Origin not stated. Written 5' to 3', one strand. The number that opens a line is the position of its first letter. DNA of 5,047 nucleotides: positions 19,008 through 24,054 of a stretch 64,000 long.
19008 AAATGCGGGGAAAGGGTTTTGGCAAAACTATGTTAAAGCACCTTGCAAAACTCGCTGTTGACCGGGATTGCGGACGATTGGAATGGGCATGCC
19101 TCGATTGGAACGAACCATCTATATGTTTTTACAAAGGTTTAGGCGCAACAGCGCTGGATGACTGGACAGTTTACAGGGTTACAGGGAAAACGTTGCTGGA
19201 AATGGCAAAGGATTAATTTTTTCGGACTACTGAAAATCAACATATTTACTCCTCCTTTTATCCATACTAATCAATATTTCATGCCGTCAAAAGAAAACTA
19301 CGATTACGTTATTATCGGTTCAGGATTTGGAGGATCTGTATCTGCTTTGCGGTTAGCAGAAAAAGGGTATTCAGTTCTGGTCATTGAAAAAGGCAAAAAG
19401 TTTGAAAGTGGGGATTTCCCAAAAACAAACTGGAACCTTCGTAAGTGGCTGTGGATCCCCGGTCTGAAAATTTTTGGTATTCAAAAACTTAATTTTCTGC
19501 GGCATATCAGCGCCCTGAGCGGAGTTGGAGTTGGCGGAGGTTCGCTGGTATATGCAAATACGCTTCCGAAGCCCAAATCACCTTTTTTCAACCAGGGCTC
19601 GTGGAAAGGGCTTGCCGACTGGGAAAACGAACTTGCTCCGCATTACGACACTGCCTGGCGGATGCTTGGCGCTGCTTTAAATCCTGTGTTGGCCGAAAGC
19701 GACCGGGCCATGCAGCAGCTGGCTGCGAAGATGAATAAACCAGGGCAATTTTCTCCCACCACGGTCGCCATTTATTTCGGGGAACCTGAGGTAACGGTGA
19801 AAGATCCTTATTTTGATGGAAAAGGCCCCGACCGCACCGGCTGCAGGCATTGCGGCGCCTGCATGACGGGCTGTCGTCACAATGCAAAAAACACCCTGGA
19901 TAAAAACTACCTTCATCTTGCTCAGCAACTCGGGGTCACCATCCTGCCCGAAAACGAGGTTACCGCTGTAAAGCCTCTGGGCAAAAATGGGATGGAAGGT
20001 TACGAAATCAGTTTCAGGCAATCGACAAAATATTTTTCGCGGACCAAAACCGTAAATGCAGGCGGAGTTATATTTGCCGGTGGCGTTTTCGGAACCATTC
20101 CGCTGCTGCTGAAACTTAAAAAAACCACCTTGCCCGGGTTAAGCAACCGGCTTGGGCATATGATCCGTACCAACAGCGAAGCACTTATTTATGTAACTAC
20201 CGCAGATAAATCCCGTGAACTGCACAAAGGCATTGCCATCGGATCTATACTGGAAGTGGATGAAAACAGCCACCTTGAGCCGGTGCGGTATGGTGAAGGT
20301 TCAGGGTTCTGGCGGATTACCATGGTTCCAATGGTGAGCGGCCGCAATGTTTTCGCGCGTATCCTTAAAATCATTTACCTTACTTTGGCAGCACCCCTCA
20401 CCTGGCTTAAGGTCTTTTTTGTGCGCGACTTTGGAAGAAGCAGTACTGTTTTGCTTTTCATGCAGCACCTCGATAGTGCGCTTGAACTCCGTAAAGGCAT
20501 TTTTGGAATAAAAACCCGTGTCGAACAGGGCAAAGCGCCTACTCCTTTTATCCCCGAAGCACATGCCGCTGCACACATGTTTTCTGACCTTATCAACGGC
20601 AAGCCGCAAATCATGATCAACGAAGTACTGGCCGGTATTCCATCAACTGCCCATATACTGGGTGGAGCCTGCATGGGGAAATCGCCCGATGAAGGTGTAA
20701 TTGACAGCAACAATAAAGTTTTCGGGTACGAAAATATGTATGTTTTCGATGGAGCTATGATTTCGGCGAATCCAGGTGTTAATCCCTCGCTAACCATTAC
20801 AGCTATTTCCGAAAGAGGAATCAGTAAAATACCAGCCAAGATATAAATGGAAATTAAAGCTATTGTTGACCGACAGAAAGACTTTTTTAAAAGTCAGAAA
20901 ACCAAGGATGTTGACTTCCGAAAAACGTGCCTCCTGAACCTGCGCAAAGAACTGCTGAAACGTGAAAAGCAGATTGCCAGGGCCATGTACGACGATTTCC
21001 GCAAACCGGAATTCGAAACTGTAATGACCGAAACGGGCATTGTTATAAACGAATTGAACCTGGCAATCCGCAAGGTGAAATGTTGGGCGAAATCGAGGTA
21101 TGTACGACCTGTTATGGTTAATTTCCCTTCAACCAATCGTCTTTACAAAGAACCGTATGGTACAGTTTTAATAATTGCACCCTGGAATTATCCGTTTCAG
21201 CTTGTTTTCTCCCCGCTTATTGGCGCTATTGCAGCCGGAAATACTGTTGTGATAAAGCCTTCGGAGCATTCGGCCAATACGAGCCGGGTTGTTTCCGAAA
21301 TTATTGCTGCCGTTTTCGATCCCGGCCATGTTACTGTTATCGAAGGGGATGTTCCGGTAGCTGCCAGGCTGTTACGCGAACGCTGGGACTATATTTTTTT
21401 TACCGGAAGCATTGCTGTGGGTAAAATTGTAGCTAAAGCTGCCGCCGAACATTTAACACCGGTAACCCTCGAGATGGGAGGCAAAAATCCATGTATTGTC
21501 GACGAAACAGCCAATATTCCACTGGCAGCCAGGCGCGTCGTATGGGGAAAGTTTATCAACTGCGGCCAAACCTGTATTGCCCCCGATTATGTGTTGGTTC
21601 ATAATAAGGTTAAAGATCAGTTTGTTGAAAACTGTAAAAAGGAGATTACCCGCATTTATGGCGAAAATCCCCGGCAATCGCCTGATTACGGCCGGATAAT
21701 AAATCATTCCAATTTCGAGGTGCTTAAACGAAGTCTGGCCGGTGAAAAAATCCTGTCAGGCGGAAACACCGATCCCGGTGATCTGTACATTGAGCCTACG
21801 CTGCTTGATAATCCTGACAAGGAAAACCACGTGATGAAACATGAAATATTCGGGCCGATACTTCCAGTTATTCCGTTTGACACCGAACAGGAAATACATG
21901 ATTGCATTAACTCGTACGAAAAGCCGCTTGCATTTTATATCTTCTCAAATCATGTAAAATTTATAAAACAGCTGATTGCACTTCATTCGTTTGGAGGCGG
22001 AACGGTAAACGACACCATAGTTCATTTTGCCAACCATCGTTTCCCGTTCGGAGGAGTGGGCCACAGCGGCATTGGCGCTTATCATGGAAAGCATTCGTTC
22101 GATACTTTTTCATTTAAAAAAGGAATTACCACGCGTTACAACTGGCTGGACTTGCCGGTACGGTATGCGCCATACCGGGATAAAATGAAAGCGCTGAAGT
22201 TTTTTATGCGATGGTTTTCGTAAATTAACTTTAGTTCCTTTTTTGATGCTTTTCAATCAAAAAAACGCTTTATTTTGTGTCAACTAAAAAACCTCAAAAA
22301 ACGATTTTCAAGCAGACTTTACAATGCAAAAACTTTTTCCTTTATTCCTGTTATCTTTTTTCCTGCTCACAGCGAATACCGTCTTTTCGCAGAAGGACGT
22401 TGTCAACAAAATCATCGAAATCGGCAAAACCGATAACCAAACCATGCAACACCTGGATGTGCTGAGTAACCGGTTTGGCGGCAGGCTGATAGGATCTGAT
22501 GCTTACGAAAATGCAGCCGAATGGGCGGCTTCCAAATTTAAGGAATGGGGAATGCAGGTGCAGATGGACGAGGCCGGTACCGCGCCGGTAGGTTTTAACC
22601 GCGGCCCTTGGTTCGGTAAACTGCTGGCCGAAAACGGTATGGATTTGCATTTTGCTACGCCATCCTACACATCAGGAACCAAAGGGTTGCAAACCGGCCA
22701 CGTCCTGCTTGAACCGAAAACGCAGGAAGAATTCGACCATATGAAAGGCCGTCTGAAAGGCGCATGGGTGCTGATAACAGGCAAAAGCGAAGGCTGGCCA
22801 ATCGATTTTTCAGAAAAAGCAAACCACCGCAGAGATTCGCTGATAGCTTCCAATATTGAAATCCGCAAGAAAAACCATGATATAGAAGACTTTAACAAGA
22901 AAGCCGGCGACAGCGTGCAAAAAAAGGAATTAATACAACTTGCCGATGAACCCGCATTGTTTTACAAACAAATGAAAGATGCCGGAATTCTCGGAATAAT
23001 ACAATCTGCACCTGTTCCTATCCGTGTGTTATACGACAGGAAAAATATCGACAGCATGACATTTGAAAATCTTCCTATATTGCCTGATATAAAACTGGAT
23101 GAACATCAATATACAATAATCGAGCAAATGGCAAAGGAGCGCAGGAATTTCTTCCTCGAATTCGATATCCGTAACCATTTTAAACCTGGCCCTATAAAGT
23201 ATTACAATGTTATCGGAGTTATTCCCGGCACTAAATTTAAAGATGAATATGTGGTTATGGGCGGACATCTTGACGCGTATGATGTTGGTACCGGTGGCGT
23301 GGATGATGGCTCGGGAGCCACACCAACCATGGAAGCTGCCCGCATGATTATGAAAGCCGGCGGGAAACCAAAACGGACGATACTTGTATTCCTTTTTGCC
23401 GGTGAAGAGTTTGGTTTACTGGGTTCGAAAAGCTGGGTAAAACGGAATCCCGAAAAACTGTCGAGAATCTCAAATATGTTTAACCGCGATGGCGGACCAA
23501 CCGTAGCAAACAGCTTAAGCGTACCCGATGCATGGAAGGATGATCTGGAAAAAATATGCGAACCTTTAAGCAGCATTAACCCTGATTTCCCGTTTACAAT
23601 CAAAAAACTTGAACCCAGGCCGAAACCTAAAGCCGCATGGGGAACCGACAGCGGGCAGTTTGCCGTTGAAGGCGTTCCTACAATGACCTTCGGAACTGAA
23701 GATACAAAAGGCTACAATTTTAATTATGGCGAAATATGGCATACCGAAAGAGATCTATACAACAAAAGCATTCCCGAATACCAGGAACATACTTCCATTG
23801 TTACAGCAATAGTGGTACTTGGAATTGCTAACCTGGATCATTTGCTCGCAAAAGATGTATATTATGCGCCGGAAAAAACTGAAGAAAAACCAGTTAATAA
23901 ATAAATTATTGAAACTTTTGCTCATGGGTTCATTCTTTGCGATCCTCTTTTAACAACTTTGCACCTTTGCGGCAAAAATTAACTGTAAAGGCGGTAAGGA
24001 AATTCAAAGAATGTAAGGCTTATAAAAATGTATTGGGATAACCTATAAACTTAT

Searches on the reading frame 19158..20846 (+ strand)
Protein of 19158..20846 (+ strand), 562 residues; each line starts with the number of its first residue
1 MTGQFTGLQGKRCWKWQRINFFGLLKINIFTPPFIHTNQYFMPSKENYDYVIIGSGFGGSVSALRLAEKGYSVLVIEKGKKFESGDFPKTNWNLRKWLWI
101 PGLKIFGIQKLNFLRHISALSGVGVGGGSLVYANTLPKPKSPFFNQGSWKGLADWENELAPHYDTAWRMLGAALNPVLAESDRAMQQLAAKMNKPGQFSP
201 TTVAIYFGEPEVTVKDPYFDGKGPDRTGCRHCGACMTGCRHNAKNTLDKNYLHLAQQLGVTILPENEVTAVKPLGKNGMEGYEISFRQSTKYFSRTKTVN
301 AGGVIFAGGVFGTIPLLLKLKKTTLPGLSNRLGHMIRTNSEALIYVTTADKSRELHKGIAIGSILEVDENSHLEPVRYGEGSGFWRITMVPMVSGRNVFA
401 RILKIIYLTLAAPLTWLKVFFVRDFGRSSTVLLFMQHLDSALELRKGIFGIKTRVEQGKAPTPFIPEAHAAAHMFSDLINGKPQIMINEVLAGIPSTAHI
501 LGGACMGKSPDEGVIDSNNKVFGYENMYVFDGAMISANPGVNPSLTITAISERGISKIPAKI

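Call 54: search_protein_families(library=pfam, proteins=[window:19158-20846:+], max_evalue=0.0001)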
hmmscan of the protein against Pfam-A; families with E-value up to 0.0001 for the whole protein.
window:19158-20846:+ (562 aa): 6 families
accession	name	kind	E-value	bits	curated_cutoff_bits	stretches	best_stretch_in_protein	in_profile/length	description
PF05199.19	GMC_oxred_C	-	2.8e-15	57.5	24.6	1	487-550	75-138/139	GMC oxidoreductase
PF01266.30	DAO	-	1.3e-10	41.8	27.9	1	49-339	1-232/353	FAD dependent oxidoreductase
PF00732.25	GMC_oxred_N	-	1.9e-08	34.9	23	1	49-318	2-198/218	GMC oxidoreductase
PF00890.30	FAD_binding_2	-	3.8e-07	30.1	20.4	1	49-84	1-36/414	FAD binding domain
PF13450.12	NAD_binding_8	-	2.7e-06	28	21.9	1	52-80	1-29/68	NAD(P)-binding Rossmann-like domain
PF07992.20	Pyr_redox_2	-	3e-06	27.3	26.1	1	48-84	1-37/291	Pyridine nucleotide-disulphide oxidoreductase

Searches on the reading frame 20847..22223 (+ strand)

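Call 54: search_protein_families(library=pfam, proteins=[window:20847-22223:+], max_evalue=0.0001)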
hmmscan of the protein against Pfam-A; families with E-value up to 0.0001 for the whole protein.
window:20847-22223:+ (458 aa): 1 family
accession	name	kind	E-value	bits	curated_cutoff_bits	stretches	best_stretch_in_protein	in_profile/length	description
PF00171.27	Aldedh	-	2e-88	297.4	23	1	2-422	30-456/461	Aldehyde dehydrogenase family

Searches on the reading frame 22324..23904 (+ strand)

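Call 54: search_protein_families(library=pfam, proteins=[window:22324-23904:+], max_evalue=0.0001)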
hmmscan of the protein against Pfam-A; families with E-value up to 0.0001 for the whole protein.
window:22324-23904:+ (526 aa): 1 family
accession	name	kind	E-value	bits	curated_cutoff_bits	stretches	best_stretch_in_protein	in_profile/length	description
PF04389.22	Peptidase_M28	-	7.6e-28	98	21.3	1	295-489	1-185/193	Peptidase family M28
